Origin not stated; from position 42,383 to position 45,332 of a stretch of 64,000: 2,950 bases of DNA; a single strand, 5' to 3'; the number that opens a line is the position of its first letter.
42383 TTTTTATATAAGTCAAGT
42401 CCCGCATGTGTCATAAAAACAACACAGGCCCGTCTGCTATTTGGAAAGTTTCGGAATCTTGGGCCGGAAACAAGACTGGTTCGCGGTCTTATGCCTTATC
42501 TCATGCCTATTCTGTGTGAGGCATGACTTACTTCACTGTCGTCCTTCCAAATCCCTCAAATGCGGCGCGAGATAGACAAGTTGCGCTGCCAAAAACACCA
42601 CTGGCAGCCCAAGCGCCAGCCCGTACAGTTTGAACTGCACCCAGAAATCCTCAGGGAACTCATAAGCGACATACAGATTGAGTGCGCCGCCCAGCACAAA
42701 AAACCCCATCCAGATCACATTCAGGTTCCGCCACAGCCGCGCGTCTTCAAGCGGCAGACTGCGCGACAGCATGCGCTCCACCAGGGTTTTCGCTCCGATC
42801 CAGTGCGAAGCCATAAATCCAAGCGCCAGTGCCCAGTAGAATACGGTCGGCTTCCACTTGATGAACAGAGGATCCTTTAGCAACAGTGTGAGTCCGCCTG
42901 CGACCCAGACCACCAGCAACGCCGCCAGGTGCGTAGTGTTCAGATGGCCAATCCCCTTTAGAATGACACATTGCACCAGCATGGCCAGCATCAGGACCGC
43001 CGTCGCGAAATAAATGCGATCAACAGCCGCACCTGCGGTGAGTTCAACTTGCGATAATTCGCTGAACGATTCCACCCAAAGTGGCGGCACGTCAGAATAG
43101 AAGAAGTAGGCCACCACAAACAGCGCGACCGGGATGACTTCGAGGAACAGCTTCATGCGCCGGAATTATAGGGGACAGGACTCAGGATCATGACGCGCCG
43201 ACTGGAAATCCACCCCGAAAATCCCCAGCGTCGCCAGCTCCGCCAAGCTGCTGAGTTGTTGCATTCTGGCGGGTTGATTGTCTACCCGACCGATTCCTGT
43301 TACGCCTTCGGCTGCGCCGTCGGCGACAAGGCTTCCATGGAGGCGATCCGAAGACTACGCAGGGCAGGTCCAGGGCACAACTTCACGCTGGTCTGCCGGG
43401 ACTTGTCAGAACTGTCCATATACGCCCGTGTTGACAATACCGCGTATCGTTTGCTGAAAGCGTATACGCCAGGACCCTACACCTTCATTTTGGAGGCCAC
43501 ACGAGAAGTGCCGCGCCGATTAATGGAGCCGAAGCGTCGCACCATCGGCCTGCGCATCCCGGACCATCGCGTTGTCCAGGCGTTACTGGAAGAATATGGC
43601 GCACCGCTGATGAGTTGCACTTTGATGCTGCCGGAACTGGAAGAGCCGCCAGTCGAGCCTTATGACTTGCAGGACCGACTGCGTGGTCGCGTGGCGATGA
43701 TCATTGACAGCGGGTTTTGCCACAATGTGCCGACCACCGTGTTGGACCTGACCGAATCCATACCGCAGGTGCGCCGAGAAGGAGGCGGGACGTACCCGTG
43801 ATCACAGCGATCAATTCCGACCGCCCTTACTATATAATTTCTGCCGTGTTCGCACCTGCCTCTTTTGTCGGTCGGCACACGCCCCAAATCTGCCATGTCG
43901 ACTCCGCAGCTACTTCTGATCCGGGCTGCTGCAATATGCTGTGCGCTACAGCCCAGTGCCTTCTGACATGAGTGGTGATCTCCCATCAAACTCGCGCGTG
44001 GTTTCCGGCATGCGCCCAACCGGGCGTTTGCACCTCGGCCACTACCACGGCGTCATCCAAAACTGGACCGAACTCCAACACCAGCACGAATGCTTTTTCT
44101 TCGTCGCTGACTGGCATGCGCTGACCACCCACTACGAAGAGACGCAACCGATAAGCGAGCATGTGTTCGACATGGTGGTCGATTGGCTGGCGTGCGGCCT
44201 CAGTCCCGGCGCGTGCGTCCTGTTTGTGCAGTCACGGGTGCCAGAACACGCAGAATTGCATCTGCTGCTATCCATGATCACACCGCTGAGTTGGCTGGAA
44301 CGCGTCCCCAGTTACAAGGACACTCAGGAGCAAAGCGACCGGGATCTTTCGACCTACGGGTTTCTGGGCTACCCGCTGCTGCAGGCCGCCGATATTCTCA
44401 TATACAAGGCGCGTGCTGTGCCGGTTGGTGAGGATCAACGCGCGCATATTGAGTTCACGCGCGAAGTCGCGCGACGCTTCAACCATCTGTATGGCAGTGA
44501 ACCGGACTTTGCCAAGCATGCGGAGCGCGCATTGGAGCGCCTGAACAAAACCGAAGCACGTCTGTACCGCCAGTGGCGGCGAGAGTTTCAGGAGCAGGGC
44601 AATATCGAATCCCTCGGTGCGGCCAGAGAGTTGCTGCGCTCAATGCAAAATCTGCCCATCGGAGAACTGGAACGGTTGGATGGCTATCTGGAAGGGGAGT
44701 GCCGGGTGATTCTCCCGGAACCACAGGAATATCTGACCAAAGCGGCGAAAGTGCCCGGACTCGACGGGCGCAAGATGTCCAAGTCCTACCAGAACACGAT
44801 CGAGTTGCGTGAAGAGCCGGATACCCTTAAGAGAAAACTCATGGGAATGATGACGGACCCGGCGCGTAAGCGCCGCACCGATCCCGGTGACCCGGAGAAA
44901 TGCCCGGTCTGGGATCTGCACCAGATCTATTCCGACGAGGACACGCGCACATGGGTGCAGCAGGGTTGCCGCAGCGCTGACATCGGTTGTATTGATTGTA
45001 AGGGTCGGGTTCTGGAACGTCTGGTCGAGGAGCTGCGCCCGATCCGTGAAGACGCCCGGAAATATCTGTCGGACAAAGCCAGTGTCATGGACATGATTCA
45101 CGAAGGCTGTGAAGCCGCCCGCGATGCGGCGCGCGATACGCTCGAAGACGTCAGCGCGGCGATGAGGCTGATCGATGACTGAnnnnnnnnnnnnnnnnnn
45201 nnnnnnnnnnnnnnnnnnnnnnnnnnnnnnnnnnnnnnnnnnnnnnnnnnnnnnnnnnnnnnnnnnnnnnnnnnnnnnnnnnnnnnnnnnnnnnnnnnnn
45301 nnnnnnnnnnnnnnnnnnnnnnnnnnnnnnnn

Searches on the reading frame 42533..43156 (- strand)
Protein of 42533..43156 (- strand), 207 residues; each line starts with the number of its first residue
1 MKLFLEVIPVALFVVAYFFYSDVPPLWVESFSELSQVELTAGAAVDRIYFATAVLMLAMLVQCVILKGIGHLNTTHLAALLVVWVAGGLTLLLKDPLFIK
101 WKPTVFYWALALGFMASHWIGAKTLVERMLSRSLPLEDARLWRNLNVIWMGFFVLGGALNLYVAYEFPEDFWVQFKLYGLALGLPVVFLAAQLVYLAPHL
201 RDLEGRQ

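Call 17: search_protein_families(library=pfam, proteins=[window:42533-43156:-], max_evalue=0.0001)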
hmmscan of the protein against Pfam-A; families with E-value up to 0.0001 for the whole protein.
window:42533-43156:- (207 aa): 1 family
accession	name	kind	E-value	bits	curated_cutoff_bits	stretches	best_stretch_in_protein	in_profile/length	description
PF04279.20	IspA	-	4.1e-47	161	28.7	1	1-201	1-174/176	Intracellular septation protein A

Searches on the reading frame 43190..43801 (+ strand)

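Call 17: search_protein_families(library=pfam, proteins=[window:43190-43801:+], max_evalue=0.0001)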
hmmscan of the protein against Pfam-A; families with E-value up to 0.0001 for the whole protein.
window:43190-43801:+ (203 aa): 1 family
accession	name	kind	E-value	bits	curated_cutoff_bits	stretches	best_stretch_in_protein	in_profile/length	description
PF01300.24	Sua5_yciO_yrdC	-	1.2e-42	145.9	25.1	1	22-198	1-178/178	Telomere recombination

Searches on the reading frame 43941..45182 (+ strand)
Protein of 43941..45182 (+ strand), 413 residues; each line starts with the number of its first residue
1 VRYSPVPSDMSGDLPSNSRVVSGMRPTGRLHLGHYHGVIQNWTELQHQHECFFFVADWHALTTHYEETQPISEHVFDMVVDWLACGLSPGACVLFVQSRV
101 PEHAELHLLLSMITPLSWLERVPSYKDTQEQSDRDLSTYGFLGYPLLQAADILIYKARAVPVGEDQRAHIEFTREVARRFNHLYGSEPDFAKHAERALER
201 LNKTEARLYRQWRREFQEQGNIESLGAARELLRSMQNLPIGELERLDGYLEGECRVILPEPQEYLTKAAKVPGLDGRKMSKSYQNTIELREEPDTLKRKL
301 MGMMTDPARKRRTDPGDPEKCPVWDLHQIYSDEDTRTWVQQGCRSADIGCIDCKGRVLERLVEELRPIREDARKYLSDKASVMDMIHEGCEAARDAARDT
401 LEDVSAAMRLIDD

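Call 17: search_protein_families(library=pfam, proteins=[window:43941-45182:+], max_evalue=0.0001)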
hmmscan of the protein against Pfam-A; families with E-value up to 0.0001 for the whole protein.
window:43941-45182:+ (413 aa): 1 family
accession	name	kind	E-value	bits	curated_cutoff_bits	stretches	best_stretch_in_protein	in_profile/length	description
PF00579.31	tRNA-synt_1b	-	1.2e-62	212.3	21.1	2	17-183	5-177/292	tRNA synthetases class I (W and Y)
